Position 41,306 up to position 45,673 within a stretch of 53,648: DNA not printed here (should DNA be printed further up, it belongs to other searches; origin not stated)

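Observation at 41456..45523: Seven-module, catalytic-domain-free surface protein with a non-LPXTG C-terminal anchor, co-transcribed with a mannoside importer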

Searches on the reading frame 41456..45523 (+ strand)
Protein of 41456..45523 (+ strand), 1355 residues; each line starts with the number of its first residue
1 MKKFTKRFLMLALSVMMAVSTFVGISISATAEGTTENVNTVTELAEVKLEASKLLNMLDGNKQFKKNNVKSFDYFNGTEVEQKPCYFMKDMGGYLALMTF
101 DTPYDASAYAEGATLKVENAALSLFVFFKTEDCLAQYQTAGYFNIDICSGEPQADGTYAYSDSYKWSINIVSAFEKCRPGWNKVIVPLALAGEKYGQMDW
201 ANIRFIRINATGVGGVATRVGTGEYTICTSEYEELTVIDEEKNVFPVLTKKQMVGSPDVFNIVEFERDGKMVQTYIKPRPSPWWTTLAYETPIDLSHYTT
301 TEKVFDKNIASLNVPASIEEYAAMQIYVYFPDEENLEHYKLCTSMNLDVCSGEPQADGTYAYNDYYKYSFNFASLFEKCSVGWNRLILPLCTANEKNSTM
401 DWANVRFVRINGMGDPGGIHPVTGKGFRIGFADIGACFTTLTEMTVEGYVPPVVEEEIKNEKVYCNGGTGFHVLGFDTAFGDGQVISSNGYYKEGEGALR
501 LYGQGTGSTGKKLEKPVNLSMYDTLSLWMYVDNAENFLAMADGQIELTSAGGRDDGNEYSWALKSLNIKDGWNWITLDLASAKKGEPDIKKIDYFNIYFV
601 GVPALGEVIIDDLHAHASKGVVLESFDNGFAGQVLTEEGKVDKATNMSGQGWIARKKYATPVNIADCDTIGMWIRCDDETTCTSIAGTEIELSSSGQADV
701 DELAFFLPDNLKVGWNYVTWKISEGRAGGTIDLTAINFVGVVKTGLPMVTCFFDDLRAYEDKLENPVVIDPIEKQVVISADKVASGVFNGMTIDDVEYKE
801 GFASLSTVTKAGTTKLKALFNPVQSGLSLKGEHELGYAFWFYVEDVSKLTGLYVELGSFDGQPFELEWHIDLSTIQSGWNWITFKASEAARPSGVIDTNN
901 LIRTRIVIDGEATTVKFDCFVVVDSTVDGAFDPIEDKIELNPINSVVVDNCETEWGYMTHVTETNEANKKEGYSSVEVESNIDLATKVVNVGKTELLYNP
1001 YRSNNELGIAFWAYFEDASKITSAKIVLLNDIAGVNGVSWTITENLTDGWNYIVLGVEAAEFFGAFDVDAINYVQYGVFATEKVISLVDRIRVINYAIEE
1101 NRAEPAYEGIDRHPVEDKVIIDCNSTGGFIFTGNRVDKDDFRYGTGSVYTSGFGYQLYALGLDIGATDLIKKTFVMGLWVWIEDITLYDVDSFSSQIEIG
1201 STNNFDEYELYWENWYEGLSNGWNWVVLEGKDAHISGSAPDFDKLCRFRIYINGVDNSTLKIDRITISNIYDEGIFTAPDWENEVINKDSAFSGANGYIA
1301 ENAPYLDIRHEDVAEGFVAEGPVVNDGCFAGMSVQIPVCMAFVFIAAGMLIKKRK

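Call 3: search_protein_families(library=pfam, proteins=[window:41456-45523:+], max_evalue=0.01)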
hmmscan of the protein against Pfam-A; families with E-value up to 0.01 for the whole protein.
window:41456-45523:+ (1355 aa): 0 families

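Call 4: search_protein_families(library=ncbifam, proteins=[window:41456-45523:+], max_evalue=0.01)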
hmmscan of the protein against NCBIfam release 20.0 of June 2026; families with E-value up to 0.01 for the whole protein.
window:41456-45523:+ (1355 aa): 0 families

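Call 6: find_homologous_proteins(query=window:41456-45520:+, max_evalue=0.001)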
Query window:41456-45520:+ (1355 aa): 11 proteins with E <= 0.001 among 8000 candidates.
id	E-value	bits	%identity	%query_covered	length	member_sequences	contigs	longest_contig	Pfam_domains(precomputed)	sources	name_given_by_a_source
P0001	0.0e+0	3146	100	100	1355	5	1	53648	-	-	-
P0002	0.0e+0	2700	85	99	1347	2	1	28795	-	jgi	-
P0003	0.0e+0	2298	71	99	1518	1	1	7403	-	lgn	-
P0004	0.0e+0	2010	64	97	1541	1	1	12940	-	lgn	-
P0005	0.0e+0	1852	61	95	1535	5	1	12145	-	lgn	-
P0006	0.0e+0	1108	48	75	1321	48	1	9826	-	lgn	-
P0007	0.0e+0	1050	45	93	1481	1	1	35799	-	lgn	-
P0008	0.0e+0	1050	45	93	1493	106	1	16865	-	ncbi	-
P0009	2.4e-292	991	44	91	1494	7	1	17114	-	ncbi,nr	ncbi:MAG: hypothetical protein SOV55_06425 [Candidatus Borkfalkiaceae bacterium]|nr:hypothetical pro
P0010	1.7e-289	981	42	90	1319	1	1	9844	-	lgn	-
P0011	5.2e-90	320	27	76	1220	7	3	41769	-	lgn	-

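Call 7: search_solved_structures(query=window:41456-45520:+, max_evalue=1)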
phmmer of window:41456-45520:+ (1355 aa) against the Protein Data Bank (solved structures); distinct sequences matched with E-value up to 1: 14.
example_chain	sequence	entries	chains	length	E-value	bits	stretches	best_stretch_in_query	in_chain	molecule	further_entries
7eyj_A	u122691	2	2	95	0.035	14.5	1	209-263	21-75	Pyrimidine/purine nucleoside phosphorylase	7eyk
7czf_A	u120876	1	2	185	0.34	11.2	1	404-443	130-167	Ephrin type-A receptor 2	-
3c8x_A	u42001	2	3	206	0.36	11.1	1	404-442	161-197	Ephrin type-A receptor 2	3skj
7ui8_A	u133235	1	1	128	0.36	11.1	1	672-726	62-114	Split ester bond-containing adhesin repeat domain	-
3czu_A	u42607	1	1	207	0.36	11.1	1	404-442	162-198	Ephrin type-A receptor 2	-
3hei_A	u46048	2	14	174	0.47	10.7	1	404-442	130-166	Ephrin type-A receptor 2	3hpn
7b7n_E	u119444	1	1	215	0.48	10.7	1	404-442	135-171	Ephrin type-A receptor 2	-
7cze_I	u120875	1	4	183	0.5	10.6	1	404-442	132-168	Ephrin type-A receptor 2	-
6njz_A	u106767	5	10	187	0.52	10.6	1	404-442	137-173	Ephrin type-A receptor 2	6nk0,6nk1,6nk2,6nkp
6rw2_A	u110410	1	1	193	0.56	10.5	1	404-442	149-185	Ephrin type-A receptor 2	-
6b9l_A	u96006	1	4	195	0.59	10.4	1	404-442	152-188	Ephrin type-A receptor 2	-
3mbw_A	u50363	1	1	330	0.74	10.1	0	404-443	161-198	Ephrin type-A receptor 2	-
8trv_A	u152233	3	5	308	0.9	9.8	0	404-443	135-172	Ephrin type-A receptor 2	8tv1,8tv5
7eyl_A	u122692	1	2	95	0.95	9.7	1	209-263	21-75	Pyrimidine/purine nucleoside phosphorylase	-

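Call 16: find_encoding_contigs(protein=P0009, flank=10000, max_places=3)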
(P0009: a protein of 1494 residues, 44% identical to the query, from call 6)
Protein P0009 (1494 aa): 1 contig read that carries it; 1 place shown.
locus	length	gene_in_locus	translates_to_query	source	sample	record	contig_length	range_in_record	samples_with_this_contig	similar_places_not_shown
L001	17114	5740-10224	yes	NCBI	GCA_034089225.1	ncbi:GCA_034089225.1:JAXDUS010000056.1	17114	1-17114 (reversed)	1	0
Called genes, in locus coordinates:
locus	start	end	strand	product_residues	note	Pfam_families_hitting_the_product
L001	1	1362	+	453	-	PF01547:SBP_bac_1, PF13416:SBP_bac_8, PF13343:SBP_bac_6 (faint)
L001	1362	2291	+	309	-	PF00528:BPD_transp_1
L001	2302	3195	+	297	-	PF00528:BPD_transp_1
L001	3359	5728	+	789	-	PF14323:GxGYxYP_C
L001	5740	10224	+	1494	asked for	-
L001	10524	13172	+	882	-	PF01074:Glyco_hydro_38N, PF09261:Alpha-mann_mid, PF07748:Glyco_hydro_38C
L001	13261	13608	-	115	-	-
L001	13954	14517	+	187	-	PF13305:TetR_C_33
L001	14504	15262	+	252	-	PF13183:Fer4_8 (faint), PF14697:Fer4_21 (faint), PF00037:Fer4 (faint), PF12797:Fer4_2 (faint), PF12837:Fer4_6 (faint), PF13237:Fer4_10 (weak), PF12838:Fer4_7 (weak), PF13187:Fer4_9 (weak), +1 more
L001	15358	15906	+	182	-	PF13560:HTH_31, PF01381:HTH_3, PF12844:HTH_19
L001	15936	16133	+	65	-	-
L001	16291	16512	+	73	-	-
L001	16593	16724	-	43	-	-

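Call 17: find_encoding_contigs(protein=P0011, flank=10000, max_places=3)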
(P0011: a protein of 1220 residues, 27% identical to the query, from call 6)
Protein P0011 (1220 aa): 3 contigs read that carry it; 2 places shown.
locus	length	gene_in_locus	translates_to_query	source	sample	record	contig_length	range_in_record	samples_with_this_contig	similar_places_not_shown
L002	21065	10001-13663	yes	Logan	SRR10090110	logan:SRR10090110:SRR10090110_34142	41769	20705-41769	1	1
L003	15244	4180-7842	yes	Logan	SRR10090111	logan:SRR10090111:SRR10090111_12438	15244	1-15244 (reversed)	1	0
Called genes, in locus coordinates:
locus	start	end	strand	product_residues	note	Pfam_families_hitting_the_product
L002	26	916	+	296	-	PF20511:PMI_typeI_cat (weak)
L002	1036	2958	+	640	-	PF20511:PMI_typeI_cat, PF21621:MPI_cupin_dom, PF00480:ROK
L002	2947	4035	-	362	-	PF00392:GntR, PF13407:Peripla_BP_4, PF13377:Peripla_BP_3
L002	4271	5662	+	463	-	PF01547:SBP_bac_1, PF13416:SBP_bac_8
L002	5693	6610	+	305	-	PF00528:BPD_transp_1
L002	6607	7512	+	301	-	PF00528:BPD_transp_1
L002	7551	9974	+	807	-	PF14323:GxGYxYP_C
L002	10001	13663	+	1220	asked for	-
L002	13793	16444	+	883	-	PF01074:Glyco_hydro_38N, PF09261:Alpha-mann_mid, PF07748:Glyco_hydro_38C (weak)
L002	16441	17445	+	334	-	PF00294:PfkB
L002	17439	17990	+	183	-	PF07385:Lyx_isomer (weak)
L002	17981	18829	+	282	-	PF01116:F_bP_aldolase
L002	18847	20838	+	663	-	PF17678:Glyco_hydro_92N, PF07971:Glyco_hydro_92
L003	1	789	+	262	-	?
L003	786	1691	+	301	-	PF00528:BPD_transp_1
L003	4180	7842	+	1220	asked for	-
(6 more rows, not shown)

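Call 45: find_encoding_contigs(protein=P0008, flank=10000, max_places=3)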
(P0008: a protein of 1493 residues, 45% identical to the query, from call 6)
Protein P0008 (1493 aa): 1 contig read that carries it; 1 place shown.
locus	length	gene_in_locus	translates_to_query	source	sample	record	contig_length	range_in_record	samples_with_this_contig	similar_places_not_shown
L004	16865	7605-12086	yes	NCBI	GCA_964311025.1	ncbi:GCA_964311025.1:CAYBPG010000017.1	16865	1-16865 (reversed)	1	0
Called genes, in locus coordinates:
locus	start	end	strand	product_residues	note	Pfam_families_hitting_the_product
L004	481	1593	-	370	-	PF00392:GntR, PF13407:Peripla_BP_4, PF00532:Peripla_BP_1, PF13377:Peripla_BP_3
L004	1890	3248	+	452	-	PF01547:SBP_bac_1, PF13416:SBP_bac_8, PF13343:SBP_bac_6 (faint)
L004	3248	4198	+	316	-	PF00528:BPD_transp_1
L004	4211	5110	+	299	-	PF00528:BPD_transp_1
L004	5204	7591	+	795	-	PF16216:GxGYxYP_N (weak), PF14323:GxGYxYP_C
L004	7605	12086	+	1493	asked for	-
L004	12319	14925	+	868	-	PF01074:Glyco_hydro_38N, PF09261:Alpha-mann_mid, PF07748:Glyco_hydro_38C, PF17677:Glyco_hydro38C2 (weak)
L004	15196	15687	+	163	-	PF05025:RbsD_FucU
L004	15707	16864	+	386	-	?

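Call 46: find_encoding_contigs(protein=P0007, flank=10000, max_places=2)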
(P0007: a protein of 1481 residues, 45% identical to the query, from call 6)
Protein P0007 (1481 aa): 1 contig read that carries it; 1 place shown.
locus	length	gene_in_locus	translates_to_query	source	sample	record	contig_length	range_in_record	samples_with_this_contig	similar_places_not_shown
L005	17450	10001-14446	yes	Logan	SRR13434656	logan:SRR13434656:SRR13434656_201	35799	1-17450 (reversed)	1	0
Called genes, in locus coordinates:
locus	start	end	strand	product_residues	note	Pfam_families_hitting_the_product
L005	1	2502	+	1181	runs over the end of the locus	PF13290:CHB_HEX_C_1, PF13287:Fn3_assoc (weak), PF22633:F5_F8_type_C_2 (faint), PF00754:F5_F8_type_C (weak)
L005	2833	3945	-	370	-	PF00392:GntR, PF13407:Peripla_BP_4, PF00532:Peripla_BP_1, PF13377:Peripla_BP_3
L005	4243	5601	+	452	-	PF01547:SBP_bac_1, PF13416:SBP_bac_8, PF13343:SBP_bac_6 (faint)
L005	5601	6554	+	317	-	PF00528:BPD_transp_1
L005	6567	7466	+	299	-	PF00528:BPD_transp_1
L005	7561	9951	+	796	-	PF16216:GxGYxYP_N (weak), PF14323:GxGYxYP_C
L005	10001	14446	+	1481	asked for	-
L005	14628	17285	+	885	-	PF01074:Glyco_hydro_38N, PF09261:Alpha-mann_mid, PF07748:Glyco_hydro_38C, PF17677:Glyco_hydro38C2 (faint)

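Call 73: find_homologous_proteins(query=L005:1-2499:+, max_evalue=1e-10)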
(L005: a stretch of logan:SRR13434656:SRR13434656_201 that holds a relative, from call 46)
Query L005:1-2499:+ (833 aa): 58 proteins with E <= 1e-10 among 8000 candidates.
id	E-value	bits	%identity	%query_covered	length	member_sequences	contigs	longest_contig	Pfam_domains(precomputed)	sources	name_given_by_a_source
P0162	0.0e+0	1851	99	100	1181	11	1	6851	PF00754.32,PF22633.4,PF13287.13,PF13290.14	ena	-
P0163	0.0e+0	1396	74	100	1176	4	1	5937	PF00754.32,PF22633.4,PF13290.14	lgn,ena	-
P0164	0.0e+0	1280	68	100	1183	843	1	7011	PF22633.4,PF13287.13,PF13290.14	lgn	-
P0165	0.0e+0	1277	68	97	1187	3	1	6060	PF22633.4,PF13287.13,PF13290.14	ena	-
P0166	0.0e+0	1229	66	100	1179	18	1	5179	PF13287.13,PF13290.14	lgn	-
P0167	0.0e+0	1218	65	100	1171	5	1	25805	PF13287.13,PF13290.14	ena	-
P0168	0.0e+0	1216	65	100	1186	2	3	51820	PF13287.13,PF13290.14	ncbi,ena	-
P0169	0.0e+0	1212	64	100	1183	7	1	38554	PF22633.4,PF13287.13,PF13290.14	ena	-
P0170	0.0e+0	1144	68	86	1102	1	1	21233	PF00754.32,PF22633.4,PF13287.13,PF13290.14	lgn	-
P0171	0.0e+0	1132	61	100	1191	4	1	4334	PF00754.32,PF13287.13,PF13290.14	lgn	-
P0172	0.0e+0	1088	60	99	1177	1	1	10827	PF13287.13,PF13290.14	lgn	-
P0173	0.0e+0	1082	60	100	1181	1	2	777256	PF22633.4,PF13287.13,PF13290.14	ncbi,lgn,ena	-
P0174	0.0e+0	1079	59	100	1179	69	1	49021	PF13287.13,PF13290.14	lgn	-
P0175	0.0e+0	1064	59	100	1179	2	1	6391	PF00754.32,PF13287.13,PF13290.14,PF07554.20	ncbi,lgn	-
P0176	0.0e+0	1061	60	96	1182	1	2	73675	PF00754.32,PF22633.4,PF13287.13,PF13290.14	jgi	-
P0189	3.7e-192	659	42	98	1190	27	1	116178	PF00754.32,PF06439.19,PF22633.4,PF13287.13,PF13290.14,PF07554.20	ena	-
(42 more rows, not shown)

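Call 80: find_encoding_contigs(protein=P0173, flank=10000, max_places=2)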
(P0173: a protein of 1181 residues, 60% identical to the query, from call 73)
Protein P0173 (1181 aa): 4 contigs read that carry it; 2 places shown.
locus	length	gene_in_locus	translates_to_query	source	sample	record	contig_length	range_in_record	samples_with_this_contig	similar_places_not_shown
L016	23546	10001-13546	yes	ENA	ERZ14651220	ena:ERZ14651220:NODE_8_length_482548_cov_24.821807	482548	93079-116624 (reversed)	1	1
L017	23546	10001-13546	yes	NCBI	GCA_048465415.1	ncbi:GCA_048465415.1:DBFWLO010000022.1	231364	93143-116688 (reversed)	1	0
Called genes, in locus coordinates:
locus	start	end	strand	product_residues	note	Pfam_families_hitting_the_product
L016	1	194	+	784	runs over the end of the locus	PF26182:Ig_NUP210_5th (faint), PF02368:Big_2, PF26918:Ig_Eae (weak)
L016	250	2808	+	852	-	-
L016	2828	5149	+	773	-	PF03636:Glyco_hydro_65N, PF03632:Glyco_hydro_65m, PF03633:Glyco_hydro_65C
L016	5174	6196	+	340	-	PF06439:3keto-disac_hyd (weak)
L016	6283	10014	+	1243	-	PF00754:F5_F8_type_C (faint), PF22633:F5_F8_type_C_2 (faint), PF13287:Fn3_assoc, PF13290:CHB_HEX_C_1, PF07532:Big_4 (weak), PF07554:FIVAR (faint)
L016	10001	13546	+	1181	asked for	PF13287:Fn3_assoc, PF13290:CHB_HEX_C_1, PF22633:F5_F8_type_C_2 (faint)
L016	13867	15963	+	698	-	PF00580:UvrD-helicase, PF13245:AAA_19, PF01443:Viral_helicase1 (faint), PF13361:UvrD_C, PF13538:UvrD_C_2 (faint)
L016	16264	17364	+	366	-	PF08713:DNA_alkylation (weak)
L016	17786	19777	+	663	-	PF16334:DUF4964, PF17168:DUF5127, PF16335:GtaA_6_Hairpin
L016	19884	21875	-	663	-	PF00933:Glyco_hydro_3, PF01915:Glyco_hydro_3_C, PF14310:Fn3-like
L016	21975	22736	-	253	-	PF00165:HTH_AraC, PF12833:HTH_18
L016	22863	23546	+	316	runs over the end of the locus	PF00701:DHDPS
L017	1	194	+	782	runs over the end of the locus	PF26182:Ig_NUP210_5th (faint), PF02368:Big_2, PF26918:Ig_Eae (weak)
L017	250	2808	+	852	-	-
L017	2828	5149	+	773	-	PF03636:Glyco_hydro_65N, PF03632:Glyco_hydro_65m, PF03633:Glyco_hydro_65C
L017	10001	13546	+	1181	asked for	PF13287:Fn3_assoc, PF13290:CHB_HEX_C_1, PF22633:F5_F8_type_C_2 (faint)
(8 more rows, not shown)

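Call 81: find_encoding_contigs(protein=P0189, flank=10000, max_places=2)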
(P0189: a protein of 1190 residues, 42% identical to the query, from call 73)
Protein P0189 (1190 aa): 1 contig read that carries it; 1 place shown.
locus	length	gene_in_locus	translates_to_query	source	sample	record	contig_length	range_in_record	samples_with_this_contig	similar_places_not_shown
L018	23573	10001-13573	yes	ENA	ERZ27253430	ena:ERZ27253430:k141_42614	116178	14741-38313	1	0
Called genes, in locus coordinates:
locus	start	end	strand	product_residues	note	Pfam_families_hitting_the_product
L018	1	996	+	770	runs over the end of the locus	PF26918:Ig_Eae (faint), PF02368:Big_2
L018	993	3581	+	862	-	PF00801:PKD (weak)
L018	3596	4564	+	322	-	PF06439:3keto-disac_hyd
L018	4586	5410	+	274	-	PF02311:AraC_binding, PF07883:Cupin_2, PF12833:HTH_18, PF00165:HTH_AraC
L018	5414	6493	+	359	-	PF01208:URO-D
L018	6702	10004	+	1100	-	PF13290:CHB_HEX_C_1, PF13287:Fn3_assoc, PF00754:F5_F8_type_C, PF22633:F5_F8_type_C_2 (weak), PF07554:FIVAR (faint)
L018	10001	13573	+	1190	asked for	PF13290:CHB_HEX_C_1, PF13287:Fn3_assoc, PF00754:F5_F8_type_C (weak), PF22633:F5_F8_type_C_2 (weak), PF06439:3keto-disac_hyd (faint), PF07554:FIVAR (weak)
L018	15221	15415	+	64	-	-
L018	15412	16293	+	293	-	PF23343:REP_ORF2-G2P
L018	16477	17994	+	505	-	PF00239:Resolvase, PF07508:Recombinase, PF13408:Zn_ribbon_recom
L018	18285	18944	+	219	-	-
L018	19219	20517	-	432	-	PF14659:Phage_int_SAM_3, PF00589:Phage_integrase (weak)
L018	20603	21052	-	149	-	PF01381:HTH_3, PF12844:HTH_19, PF13560:HTH_31 (weak)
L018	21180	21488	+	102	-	-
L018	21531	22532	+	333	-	-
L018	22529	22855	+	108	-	-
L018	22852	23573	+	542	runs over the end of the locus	PF14284:PcfJ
